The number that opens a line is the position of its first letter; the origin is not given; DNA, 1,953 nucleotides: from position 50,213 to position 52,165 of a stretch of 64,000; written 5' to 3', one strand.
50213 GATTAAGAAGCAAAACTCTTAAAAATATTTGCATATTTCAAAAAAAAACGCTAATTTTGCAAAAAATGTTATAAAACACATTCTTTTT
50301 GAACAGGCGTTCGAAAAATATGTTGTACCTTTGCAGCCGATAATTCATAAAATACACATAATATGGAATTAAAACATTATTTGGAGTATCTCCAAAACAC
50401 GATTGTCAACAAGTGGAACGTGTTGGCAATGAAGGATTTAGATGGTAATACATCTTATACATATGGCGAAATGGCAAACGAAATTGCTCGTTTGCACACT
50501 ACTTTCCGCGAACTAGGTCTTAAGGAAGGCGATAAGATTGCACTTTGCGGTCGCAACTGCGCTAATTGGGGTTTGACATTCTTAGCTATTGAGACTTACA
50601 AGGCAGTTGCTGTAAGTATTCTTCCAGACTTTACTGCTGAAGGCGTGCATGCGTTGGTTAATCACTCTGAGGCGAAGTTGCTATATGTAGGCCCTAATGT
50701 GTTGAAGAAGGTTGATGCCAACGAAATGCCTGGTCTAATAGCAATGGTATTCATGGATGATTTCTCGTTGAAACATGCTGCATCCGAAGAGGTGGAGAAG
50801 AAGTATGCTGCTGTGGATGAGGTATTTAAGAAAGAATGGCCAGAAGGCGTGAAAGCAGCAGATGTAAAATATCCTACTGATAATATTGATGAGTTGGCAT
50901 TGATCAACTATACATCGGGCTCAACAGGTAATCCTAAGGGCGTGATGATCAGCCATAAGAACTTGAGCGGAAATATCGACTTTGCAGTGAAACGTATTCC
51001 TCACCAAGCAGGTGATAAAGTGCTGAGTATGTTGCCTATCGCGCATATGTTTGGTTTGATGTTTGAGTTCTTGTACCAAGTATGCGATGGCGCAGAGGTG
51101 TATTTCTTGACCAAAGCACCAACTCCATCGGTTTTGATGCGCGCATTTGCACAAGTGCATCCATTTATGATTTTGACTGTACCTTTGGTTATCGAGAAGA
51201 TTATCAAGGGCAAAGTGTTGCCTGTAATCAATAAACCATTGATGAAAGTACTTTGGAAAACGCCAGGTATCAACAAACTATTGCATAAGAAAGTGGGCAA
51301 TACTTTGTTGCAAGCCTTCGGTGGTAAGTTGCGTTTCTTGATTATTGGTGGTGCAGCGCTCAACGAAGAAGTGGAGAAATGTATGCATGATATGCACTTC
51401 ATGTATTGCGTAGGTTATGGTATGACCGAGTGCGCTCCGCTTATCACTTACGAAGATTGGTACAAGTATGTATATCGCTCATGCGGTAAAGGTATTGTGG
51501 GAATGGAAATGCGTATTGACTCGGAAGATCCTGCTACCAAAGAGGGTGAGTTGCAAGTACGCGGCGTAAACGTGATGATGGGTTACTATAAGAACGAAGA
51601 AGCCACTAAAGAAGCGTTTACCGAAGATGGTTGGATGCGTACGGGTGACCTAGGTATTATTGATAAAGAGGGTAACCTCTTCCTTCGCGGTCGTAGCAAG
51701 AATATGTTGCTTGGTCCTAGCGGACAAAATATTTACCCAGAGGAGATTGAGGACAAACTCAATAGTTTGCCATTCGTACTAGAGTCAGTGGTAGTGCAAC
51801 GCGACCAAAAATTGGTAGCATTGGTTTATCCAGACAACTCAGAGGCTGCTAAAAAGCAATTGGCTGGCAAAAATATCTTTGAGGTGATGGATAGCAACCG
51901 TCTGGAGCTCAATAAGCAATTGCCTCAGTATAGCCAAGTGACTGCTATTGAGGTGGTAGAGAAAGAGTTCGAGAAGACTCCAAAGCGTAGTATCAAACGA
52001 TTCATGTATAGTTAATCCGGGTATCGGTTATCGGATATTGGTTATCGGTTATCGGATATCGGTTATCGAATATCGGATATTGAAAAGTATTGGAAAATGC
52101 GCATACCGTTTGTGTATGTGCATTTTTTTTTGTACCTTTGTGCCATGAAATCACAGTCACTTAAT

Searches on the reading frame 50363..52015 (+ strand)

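Call 36: search_protein_families(library=pfam, proteins=[window:50363-52015:+])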
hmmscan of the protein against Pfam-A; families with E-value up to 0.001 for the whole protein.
window:50363-52015:+ (550 aa): 2 families
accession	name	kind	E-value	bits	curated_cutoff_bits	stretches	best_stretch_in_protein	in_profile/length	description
PF00501.34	AMP-binding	-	1.6e-66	225.1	29.9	1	22-409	13-384/384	AMP-binding enzyme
PF23562.2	AMP-binding_C_3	-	6.6e-05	23.7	20.8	1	453-546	8-105/124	AMP-binding enzyme C-terminal domain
